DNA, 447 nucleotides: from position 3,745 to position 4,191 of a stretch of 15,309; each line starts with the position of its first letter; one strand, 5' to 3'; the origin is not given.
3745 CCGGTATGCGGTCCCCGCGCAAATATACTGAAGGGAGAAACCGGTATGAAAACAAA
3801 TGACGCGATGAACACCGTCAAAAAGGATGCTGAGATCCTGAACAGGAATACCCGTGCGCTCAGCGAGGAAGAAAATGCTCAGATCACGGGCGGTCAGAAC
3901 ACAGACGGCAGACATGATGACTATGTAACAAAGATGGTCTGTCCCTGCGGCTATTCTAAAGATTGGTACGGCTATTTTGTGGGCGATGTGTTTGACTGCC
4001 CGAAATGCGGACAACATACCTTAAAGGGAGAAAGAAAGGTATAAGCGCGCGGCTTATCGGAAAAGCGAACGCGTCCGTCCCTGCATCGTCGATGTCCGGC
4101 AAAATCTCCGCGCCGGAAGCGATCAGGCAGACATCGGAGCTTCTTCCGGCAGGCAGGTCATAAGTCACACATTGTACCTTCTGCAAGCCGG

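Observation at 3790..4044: Orphan double-glycine-leader peptide with a zinc-ribbon-like CxC-N16-CxxC core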

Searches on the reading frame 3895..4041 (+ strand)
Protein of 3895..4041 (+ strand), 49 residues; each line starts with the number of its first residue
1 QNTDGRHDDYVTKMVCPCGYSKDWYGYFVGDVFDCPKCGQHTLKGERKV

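Call 27: find_homologous_proteins(query=A2, max_evalue=0.001)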
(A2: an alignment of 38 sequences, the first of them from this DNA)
Query A2 (38 sequences) (49 aa, profile of the alignment): 22 proteins with E <= 0.001 among 1206 candidates.
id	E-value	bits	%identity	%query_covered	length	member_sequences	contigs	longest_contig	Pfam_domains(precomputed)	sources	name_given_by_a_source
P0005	1.7e-17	80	68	96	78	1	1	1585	-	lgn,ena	-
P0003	3.6e-17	79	84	100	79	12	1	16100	-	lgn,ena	-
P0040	6.7e-17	78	51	78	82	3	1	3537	-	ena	-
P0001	7.2e-17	78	100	100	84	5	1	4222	-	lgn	-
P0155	3.2e-16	76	49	82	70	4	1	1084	-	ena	-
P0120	5.5e-16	75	40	84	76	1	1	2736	-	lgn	-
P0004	1.9e-15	74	73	98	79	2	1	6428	-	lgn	-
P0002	7.5e-15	72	78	100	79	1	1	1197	-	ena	-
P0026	1.5e-14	71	43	92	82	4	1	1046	-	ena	-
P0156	1.9e-14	70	43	92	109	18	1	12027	-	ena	-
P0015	2.3e-14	70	52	63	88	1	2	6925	-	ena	-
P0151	2.0e-13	67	44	86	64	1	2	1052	-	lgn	-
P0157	6.1e-13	66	44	90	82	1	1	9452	-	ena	-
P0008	8.1e-13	65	44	82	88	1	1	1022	-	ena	-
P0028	8.6e-13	65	39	57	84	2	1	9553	-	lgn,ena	-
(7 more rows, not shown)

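Call 28: find_encoding_contigs(protein=P0156, flank=10000, max_places=4)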
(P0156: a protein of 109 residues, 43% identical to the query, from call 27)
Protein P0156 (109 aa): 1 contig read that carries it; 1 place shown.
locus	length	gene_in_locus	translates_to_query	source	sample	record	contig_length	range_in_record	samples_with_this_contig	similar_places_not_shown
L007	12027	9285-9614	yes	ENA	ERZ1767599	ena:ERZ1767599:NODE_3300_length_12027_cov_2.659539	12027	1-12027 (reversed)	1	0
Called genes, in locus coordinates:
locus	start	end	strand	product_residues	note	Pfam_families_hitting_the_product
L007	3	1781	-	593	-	?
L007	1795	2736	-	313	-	PF00781:DAGK_cat, PF19279:YegS_C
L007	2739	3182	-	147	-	PF04138:GtrA_DPMS_TM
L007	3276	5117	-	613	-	PF01541:GIY-YIG, PF27096:UvrC_M, PF02151:UVR, PF22920:UvrC_RNaseH, PF08459:UvrC_RNaseH_dom, PF12826:HHH_2 (weak), PF14520:HHH_5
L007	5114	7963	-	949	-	PF00005:ABC_tran (faint), PF02463:SMC_N (faint), PF03193:RsgA_GTPase (faint), PF13191:AAA_16 (faint), PF13304:AAA_21 (faint), PF13401:AAA_22 (faint), PF17760:UvrA_inter, PF17755:UvrA_DNA-bind, +4 more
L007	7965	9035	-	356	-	PF00271:Helicase_C, PF12344:UvrB, PF02151:UVR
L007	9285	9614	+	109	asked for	-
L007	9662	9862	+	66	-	-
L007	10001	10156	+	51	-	-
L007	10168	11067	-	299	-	-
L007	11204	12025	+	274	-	?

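Call 29: find_encoding_contigs(protein=P0157, flank=10000, max_places=4)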
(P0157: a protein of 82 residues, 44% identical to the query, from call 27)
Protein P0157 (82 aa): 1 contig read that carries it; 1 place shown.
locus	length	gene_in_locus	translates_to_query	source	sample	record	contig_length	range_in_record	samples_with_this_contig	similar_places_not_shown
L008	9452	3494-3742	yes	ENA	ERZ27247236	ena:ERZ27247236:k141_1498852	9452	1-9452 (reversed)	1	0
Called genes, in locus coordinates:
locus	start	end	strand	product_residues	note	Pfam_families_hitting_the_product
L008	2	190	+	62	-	?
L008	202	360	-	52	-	-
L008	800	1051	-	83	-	-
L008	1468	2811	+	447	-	-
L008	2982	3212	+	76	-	-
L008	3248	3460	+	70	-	PF13187:Fer4_9 (faint), PF12838:Fer4_7 (faint), PF12797:Fer4_2 (faint), PF00037:Fer4 (weak), PF12837:Fer4_6 (faint), PF13237:Fer4_10 (faint)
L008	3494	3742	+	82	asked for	-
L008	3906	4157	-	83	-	-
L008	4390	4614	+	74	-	-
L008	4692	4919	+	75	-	-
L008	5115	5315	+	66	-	-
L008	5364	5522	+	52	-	-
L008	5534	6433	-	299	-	-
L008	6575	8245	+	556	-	PF07969:Amidohydro_3, PF01979:Amidohydro_1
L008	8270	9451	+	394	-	?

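Call 37: find_related_loci(query=A3, collection=genome_contigs, flank=10000)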
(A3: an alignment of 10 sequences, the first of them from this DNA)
Query A3 (49 aa) in genome_contigs; peptide patterns used: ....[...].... (x = any residue, [..] = any of these).
104 stretches matched a pattern; 3 encode a relative of the query (tblastn E <= 1e-3); 3 distinct loci.
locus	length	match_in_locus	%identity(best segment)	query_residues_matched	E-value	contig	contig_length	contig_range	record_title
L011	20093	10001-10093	47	12-43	2e-5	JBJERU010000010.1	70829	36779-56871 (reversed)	MAG: Faecalibacterium sp. isolate LOHA14_bin.018 NODE_131_length_70829_cov_11.013536, whole genome shotgun sequence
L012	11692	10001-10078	46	16-41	3e-5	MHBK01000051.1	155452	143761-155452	MAG: Lentisphaerae bacterium GWF2_57_35 gwf2_scaffold_460, whole genome shotgun sequence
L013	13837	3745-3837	41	4-39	4e-5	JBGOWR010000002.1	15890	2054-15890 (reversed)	MAG: Thermoplasmata archaeon isolate OBJ_0618_130150_88 k141_6351399_length_15890_cov_188.2998, whole genome shotgun seq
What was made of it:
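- On Double-glycine leader / PCAT substrate (TIGR01847 bacteriocin_sig): The gene was not found in any of 185,579 species-representative genomes (call 37).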

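Call 47: find_related_loci(query=A3, collection=viral_contigs, flank=10000)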
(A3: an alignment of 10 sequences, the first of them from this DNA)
Query A3 (49 aa) in viral_contigs; peptide patterns used: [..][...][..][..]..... (x = any residue, [..] = any of these).
17 stretches matched a pattern, but none encodes a relative of the query by tblastn (E <= 1e-3).
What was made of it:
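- Tried and rejected: The IMG/VR scan for the core found nothing (call 47).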

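Call 55: search_protein_families(library=pfam, proteins=[L008:5534-6433:-, L008:1468-2811:+], max_evalue=0.001)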
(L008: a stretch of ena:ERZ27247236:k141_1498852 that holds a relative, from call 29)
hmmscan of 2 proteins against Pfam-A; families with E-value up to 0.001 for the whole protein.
L008:5534-6433:- (299 aa): 0 families

L008:1468-2811:+ (447 aa): 1 family
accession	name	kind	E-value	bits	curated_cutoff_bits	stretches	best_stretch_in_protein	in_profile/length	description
PF02275.23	CBAH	-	0.00011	22.5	20.4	1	56-226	1-160/316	Linear amide C-N hydrolases, choloylglycine hydrolase family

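Call 57: search_solved_structures(query=A2, max_evalue=10, show_alignments=2)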
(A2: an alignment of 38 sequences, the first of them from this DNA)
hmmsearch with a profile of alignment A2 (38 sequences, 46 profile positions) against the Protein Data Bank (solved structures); distinct sequences matched with E-value up to 10: 70 (the best 60 are shown).
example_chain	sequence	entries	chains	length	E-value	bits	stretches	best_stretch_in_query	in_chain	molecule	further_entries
7exm_A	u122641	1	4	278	0.0019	20.8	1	3-40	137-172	Non-structural protein 2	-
7msw_A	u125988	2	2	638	0.003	20.1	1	3-40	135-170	Non-structural protein 2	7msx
9e71_Bc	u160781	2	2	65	0.004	19.7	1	26-38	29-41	Small zinc finger protein HVO-2753-like zinc-binding pocket domain-containing protein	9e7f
8hku_L44E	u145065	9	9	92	0.0062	19.1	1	10-23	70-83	50S ribosomal protein L44e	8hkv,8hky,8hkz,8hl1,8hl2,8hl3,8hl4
1mey_C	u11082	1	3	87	0.0077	18.8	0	28-36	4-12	CONSENSUS ZINC FINGER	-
2i13_A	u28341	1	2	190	0.0085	18.7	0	29-36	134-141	Aart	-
3a43_A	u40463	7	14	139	0.0097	18.5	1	29-41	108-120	Hydrogenase nickel incorporation protein hypA | Probable hydrogenase nickel incorporation protein HypA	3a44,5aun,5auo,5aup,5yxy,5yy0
2dlq_A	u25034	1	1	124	0.025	17.2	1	28-43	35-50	GLI-Kruppel family member HKR3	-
2rfk_B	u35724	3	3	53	0.031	16.9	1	30-40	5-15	Ribosome biogenesis protein Nop10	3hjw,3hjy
2ey4_E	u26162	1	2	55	0.033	16.8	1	30-40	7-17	Ribosome biogenesis protein Nop10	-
3mqk_B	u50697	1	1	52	0.035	16.7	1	30-40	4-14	Ribosome biogenesis protein Nop10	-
9o17_AZ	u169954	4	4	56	0.037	16.6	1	10-36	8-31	Putative zinc finger domain-containing protein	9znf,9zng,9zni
4qiw_P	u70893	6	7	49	0.043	16.4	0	27-37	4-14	DNA-directed RNA polymerase subunit P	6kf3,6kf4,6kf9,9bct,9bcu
2hvy_C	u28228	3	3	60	0.044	16.4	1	29-40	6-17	Ribosome biogenesis protein Nop10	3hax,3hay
3lwo_B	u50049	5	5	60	0.045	16.4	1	30-40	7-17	Ribosome biogenesis protein Nop10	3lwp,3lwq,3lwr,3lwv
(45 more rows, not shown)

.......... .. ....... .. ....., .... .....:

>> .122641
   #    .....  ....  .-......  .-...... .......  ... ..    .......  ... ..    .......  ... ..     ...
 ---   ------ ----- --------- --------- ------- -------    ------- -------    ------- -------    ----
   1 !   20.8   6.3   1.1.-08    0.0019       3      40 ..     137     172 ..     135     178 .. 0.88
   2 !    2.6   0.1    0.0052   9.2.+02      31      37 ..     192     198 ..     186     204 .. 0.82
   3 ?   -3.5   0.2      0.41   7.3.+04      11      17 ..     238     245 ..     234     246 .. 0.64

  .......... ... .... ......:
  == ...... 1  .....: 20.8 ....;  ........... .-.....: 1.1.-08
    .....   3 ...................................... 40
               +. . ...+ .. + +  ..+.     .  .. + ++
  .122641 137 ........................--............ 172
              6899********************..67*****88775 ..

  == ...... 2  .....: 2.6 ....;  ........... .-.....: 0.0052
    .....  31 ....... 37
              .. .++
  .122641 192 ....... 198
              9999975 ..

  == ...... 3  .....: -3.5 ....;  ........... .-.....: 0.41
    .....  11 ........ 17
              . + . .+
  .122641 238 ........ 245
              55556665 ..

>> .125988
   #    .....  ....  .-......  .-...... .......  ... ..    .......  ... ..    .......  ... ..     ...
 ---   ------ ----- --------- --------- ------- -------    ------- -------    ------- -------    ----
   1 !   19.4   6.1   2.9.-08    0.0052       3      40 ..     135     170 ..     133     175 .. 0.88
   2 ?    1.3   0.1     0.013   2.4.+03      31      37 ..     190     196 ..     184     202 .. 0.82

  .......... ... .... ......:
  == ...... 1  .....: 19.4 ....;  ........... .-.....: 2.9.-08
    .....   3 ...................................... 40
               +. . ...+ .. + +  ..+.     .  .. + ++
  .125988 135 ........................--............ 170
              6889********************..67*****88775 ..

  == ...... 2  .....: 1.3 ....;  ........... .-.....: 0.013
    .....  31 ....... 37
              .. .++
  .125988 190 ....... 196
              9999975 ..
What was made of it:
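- On Zinc ribbon: The best PDB profile hit is the nsp2 zinc ribbon at E 0.002 (call 57).
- The best PDB profile hit is the experimentally solved zinc ribbon of SARS-CoV-2 nsp2, with generic zinc ribbons below it (call 57).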

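Call 67: search_protein_families(library=ncbifam, proteins=[L008:5534-6433:-], max_evalue=0.00001)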
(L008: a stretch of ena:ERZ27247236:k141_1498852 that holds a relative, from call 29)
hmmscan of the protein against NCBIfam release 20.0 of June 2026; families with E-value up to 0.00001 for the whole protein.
L008:5534-6433:- (299 aa): 0 families

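Call 77: search_protein_families(library=phrogs, proteins=[L011:9899-10195:+, L011:6569-9295:+, L011:10420-11157:+], max_evalue=0.001)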
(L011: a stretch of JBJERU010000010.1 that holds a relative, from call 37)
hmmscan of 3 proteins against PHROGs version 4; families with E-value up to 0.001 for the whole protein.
L011:9899-10195:+ (98 aa): 0 families

L011:6569-9295:+ (908 aa): 12 families
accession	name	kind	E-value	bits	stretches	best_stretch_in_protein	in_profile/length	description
phrog_8841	-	DNA, RNA and nucleotide metabolism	1.2e-206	689.3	1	223-873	1-627/633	DNA primase/helicase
phrog_47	-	DNA, RNA and nucleotide metabolism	6.1e-26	92.2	1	24-303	42-351/947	DNA primase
phrog_6444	-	DNA, RNA and nucleotide metabolism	1.1e-19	71.8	1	25-105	29-109/577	DNA primase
phrog_1139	-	DNA, RNA and nucleotide metabolism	2.4e-19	69.8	1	467-692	497-728/895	DNA primase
phrog_239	-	DNA, RNA and nucleotide metabolism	1.4e-16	61.6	1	36-224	45-222/801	DNA primase/helicase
phrog_25314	-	unknown function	1e-15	58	1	397-622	494-728/1010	-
phrog_11992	-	unknown function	1.2e-14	56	1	18-104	13-100/177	-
phrog_18097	-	DNA, RNA and nucleotide metabolism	2e-11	44.8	1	24-88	25-89/199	DNA primase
phrog_849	-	DNA, RNA and nucleotide metabolism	2.2e-09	37.8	1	125-290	161-335/435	DNA primase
phrog_360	-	DNA, RNA and nucleotide metabolism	7.1e-08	33.6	1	35-97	33-94/133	DNA primase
phrog_6088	-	DNA, RNA and nucleotide metabolism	7.2e-07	29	1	28-263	18-263/772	DNA primase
phrog_2304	-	DNA, RNA and nucleotide metabolism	1.3e-05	26.3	1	34-75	35-76/133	DNA primase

L011:10420-11157:+ (245 aa): 2 families
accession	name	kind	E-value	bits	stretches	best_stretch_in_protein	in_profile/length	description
phrog_5889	-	unknown function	1.2e-49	169.9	1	1-242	13-240/242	-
phrog_28876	-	other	1.7e-33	117.1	1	9-200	7-194/435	metal-dependent phosphohydrolase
